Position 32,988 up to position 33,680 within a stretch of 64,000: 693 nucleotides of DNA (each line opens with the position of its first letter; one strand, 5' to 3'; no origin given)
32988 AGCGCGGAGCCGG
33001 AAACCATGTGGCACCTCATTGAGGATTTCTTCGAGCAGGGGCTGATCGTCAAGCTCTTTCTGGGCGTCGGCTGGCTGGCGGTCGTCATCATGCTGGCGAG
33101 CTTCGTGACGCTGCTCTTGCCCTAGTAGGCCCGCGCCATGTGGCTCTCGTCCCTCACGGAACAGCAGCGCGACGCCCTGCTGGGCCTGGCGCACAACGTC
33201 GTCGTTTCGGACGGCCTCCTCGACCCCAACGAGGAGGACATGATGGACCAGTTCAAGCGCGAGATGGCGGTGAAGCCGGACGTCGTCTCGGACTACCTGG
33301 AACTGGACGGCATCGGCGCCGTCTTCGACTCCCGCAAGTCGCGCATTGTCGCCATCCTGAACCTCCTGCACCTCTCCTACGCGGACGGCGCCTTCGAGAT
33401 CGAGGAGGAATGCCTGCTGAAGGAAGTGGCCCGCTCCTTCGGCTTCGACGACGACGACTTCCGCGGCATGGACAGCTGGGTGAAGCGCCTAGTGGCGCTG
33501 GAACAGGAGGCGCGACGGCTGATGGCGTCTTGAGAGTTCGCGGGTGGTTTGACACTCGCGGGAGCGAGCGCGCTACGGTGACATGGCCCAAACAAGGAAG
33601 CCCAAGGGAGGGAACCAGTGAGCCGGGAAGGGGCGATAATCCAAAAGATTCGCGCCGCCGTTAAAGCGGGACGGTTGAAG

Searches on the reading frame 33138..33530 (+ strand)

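Call 93: search_protein_families(library=pfam, proteins=[window:33138-33530:+], max_evalue=0.001)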
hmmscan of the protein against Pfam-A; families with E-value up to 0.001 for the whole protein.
window:33138-33530:+ (131 aa): 1 family
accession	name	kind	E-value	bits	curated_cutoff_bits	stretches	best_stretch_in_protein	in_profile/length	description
PF05099.18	TerB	-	3.8e-12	47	24.4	1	61-110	67-115/118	Tellurite resistance protein TerB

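Call 94: search_protein_families(library=padloc, proteins=[window:33138-33530:+], max_evalue=0.0001)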
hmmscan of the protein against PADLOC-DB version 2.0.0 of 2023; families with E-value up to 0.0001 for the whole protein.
window:33138-33530:+ (131 aa): 0 families
